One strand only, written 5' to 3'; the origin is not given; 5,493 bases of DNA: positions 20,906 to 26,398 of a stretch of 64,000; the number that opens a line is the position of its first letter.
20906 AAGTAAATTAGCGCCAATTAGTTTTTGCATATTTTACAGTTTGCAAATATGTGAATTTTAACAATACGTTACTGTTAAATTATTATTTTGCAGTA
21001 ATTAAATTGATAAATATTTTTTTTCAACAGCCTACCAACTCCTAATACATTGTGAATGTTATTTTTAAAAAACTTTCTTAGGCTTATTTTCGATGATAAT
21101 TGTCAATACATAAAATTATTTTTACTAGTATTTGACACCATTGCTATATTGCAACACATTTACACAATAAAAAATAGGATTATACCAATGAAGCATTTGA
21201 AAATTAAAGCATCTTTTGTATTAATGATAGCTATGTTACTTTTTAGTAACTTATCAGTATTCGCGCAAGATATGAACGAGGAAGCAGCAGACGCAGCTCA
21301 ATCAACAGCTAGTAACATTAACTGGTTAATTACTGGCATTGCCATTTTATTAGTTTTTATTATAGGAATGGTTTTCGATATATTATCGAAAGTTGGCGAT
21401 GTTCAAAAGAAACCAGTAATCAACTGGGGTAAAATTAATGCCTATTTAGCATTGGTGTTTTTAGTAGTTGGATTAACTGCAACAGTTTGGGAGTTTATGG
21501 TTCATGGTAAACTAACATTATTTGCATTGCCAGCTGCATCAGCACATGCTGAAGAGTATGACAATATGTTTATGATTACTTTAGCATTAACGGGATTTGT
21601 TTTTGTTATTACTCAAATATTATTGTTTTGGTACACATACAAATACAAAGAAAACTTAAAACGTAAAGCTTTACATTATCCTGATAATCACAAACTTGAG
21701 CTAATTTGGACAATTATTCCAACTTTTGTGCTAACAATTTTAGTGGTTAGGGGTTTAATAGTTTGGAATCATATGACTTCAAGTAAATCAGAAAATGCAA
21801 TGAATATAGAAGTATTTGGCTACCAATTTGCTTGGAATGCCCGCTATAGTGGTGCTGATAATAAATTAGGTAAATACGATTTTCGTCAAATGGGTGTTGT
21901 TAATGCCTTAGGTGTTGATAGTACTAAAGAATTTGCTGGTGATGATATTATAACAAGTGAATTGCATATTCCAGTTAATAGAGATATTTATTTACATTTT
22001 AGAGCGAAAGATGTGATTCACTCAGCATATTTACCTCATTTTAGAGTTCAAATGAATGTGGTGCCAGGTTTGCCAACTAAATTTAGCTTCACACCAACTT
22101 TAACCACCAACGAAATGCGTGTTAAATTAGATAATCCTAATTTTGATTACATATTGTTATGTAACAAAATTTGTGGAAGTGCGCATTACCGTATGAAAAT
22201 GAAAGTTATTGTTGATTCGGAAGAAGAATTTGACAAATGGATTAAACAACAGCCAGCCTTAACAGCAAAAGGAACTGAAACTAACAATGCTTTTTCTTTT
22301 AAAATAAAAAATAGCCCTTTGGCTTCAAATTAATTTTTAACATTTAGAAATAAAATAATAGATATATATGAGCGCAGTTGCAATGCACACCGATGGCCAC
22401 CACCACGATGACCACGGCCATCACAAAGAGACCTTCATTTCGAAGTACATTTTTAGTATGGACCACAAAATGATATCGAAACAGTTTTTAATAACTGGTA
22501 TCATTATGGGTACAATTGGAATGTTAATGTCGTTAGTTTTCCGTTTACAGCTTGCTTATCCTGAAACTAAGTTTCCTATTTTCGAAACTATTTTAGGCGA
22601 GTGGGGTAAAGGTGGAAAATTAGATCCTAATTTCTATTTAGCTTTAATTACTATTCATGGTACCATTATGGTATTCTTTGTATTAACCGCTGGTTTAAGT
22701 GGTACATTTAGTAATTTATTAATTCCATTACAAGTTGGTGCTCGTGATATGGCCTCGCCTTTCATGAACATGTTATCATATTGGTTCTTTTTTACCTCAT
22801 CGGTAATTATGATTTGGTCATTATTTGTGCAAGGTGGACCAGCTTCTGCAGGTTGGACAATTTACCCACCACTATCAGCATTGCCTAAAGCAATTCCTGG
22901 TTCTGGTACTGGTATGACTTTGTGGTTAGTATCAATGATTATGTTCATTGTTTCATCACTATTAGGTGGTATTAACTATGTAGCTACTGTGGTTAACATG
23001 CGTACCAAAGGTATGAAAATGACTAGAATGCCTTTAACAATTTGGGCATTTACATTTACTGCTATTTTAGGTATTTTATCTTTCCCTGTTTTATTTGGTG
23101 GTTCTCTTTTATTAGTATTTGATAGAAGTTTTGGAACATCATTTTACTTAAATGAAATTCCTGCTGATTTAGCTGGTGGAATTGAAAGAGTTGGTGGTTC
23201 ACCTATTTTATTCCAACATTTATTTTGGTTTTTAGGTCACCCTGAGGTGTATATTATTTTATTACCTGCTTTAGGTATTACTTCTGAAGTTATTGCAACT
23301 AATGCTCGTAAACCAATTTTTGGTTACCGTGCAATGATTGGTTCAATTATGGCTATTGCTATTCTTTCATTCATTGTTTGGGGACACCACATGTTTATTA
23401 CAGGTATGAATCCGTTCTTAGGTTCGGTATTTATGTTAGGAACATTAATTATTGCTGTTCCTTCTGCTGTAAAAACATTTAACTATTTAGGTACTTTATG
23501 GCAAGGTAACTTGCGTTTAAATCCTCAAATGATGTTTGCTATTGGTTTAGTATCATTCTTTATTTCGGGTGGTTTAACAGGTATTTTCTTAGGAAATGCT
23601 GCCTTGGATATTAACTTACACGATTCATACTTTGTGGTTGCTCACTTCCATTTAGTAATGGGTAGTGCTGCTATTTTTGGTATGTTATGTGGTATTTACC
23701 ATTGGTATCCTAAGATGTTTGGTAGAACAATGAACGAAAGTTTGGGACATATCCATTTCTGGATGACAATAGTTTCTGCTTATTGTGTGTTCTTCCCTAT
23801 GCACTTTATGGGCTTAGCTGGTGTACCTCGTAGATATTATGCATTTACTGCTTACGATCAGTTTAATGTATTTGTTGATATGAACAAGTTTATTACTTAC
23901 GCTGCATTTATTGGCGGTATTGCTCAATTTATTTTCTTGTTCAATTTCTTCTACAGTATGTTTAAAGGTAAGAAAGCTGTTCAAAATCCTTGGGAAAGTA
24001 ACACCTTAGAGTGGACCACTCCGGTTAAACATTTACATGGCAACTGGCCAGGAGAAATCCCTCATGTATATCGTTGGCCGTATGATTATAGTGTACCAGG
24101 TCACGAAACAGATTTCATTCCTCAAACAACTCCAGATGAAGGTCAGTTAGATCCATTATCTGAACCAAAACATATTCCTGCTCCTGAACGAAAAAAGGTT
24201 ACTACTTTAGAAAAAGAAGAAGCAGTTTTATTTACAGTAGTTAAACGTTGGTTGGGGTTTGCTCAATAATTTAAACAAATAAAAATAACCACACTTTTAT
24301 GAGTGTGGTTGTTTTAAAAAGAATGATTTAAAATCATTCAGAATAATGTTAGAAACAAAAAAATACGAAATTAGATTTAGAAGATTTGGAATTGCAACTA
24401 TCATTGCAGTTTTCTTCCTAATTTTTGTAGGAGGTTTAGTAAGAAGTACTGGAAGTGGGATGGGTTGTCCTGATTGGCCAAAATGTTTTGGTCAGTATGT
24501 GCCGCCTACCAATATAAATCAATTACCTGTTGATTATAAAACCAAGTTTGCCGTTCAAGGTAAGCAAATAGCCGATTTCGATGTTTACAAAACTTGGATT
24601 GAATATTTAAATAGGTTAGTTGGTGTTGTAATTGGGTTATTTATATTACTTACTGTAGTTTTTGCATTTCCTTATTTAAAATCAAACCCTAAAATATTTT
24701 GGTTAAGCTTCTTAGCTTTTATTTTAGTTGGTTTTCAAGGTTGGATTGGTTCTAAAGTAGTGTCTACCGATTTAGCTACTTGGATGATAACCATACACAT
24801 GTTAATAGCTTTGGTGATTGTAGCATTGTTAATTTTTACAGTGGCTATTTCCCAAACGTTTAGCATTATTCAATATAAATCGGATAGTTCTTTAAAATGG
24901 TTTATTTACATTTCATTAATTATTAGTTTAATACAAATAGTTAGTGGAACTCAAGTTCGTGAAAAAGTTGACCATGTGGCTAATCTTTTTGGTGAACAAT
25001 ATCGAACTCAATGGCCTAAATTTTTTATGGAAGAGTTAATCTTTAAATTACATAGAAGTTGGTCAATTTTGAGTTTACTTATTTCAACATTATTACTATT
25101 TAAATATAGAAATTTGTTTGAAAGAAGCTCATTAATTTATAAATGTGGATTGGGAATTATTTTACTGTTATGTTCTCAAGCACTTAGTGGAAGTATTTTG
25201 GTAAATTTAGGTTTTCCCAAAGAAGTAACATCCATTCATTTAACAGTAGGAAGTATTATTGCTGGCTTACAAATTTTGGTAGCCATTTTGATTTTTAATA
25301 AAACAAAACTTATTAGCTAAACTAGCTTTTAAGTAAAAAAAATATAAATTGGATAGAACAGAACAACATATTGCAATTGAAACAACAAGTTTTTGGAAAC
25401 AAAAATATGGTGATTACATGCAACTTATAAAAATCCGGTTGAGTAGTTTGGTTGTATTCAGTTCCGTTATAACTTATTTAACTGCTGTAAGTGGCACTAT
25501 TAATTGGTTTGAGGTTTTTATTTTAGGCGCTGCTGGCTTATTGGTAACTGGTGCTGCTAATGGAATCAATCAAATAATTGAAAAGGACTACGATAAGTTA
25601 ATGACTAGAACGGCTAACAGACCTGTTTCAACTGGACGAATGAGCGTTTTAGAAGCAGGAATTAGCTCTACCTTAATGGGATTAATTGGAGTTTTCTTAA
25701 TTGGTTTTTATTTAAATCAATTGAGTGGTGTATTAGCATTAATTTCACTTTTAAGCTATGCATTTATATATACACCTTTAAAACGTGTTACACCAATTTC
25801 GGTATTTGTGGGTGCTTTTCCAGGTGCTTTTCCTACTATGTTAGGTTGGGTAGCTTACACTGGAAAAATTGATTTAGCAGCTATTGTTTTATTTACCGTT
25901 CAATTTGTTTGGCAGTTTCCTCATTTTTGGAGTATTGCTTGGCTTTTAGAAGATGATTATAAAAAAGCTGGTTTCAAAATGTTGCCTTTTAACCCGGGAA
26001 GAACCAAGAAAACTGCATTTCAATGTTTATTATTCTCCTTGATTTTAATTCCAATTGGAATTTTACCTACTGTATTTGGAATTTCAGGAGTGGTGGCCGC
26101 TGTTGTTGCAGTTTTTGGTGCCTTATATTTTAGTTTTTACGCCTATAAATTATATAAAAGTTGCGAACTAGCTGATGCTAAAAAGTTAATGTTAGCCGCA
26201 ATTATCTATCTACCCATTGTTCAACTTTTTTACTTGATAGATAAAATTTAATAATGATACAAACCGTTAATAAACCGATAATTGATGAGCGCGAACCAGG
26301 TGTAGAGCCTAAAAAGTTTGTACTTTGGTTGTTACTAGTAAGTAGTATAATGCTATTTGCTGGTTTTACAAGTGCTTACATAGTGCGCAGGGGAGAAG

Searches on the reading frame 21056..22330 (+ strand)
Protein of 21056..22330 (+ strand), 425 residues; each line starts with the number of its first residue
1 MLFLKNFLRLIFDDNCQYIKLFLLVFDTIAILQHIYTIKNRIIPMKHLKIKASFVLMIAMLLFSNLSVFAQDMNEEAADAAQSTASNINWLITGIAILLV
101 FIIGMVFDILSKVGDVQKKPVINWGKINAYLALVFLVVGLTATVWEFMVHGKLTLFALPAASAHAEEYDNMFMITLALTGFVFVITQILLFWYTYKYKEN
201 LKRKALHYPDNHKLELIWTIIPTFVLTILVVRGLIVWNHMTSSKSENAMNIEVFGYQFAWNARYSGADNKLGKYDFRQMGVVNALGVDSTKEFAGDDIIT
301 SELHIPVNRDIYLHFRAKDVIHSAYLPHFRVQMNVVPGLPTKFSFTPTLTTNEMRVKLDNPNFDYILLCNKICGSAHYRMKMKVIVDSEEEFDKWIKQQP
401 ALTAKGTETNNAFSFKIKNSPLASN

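Call 55: search_protein_families(library=ncbifam, proteins=[window:21056-22330:+], max_evalue=0.00001)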
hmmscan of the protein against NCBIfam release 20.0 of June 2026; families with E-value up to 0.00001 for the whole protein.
window:21056-22330:+ (425 aa): 4 families
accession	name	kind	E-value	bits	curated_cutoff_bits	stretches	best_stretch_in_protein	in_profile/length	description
TIGR02866.1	CoxB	equivalog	7.3e-35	120.3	147.7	1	163-396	4-201/202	cytochrome c oxidase subunit II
NF050117.1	aa3_CtaC_Actin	exception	1.1e-26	93.5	250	1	160-397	29-243/244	aa3-type cytochrome oxidase subunit II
TIGR01433.1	CyoA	equivalog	2.7e-08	33.5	266.2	0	301-398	139-224/226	ubiquinol oxidase subunit II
TIGR01432.1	QOXA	equivalog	1e-06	28.2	240.95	0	171-234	38-100/227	cytochrome aa3 quinol oxidase subunit II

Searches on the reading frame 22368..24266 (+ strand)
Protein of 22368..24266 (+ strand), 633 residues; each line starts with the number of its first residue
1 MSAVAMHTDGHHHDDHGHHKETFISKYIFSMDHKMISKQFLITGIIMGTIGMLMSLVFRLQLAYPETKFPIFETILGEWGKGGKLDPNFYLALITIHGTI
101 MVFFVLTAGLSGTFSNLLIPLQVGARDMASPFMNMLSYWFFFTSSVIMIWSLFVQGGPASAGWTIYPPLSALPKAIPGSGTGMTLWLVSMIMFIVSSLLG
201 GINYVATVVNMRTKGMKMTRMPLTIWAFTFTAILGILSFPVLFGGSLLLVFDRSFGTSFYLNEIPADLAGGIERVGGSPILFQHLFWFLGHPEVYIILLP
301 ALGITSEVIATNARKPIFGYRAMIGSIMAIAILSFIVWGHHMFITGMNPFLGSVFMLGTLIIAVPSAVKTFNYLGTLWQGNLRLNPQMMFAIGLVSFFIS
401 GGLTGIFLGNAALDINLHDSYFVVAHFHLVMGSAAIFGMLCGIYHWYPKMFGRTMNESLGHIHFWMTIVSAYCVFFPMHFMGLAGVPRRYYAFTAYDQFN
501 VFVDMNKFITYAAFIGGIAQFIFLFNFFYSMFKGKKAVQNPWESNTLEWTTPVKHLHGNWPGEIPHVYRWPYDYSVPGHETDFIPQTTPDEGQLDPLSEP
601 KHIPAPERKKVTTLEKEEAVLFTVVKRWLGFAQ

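Call 55: search_protein_families(library=ncbifam, proteins=[window:22368-24266:+], max_evalue=0.00001)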
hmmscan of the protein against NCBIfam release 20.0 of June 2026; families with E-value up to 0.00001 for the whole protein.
window:22368-24266:+ (633 aa): 8 families
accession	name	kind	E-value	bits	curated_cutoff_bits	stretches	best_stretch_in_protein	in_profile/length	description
TIGR02891.1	CtaD_CoxA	equivalog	1.1e-176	588.4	670.75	1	27-561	1-499/504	cytochrome c oxidase subunit I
NF050116.1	cyt_aa3_Actin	exception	5.1e-131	438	880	1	27-554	2-495/522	aa3-type cytochrome oxidase subunit I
TIGR02843.1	CyoB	equivalog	3.7e-117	392.4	1020.35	1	24-557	44-548/646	cytochrome o ubiquinol oxidase subunit I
TIGR02882.1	QoxB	equivalog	4.8e-117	392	1015.5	1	25-559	42-543/643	cytochrome aa3 quinol oxidase subunit I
NF011592.0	PRK15017.1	equivalog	5.5e-96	322.8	1271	1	25-559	46-551/663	cytochrome o ubiquinol oxidase subunit I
NF041075.1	quin_ox_SoxB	equivalog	1.2e-20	73.9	700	1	88-535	37-458/468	proton pump complex quinol oxidase subunit SoxB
TIGR00780.1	ccoN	equivalog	2.9e-11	43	583.15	1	286-535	201-462/474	cytochrome-c oxidase, cbb3-type subunit I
NF011053.0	PRK14485.1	subfamily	3e-07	29.1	1080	1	286-536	203-461/716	putative bifunctional cbb3-type cytochrome c oxidase subunit I/II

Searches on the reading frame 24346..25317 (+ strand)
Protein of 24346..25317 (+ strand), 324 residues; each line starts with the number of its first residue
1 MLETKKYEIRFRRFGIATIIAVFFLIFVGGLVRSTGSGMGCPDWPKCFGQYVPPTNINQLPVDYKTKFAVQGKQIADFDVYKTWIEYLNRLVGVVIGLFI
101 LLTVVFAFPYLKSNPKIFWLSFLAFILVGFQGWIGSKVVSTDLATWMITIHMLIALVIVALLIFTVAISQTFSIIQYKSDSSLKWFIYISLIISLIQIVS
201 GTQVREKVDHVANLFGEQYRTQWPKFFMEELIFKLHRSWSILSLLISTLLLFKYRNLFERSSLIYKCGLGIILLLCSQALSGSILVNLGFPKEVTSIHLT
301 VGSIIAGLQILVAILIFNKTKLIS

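Call 68: search_protein_families(library=pfam, proteins=[window:24346-25317:+], max_evalue=0.001)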
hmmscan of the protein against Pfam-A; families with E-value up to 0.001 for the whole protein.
window:24346-25317:+ (324 aa): 1 family
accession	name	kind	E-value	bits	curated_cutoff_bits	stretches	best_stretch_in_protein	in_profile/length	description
PF02628.20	COX15-CtaA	-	1.5e-50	172.5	29.9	1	13-306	2-318/322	Cytochrome oxidase assembly protein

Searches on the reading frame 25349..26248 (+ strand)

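Call 11: search_protein_families(library=pfam, proteins=[window:25349-26248:+], max_evalue=0.001)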
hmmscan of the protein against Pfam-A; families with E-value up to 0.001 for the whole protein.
window:25349-26248:+ (300 aa): 1 family
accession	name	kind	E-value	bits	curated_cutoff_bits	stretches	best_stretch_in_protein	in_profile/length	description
PF01040.23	UbiA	-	4.7e-52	177.2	34.2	1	36-281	2-244/250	UbiA prenyltransferase family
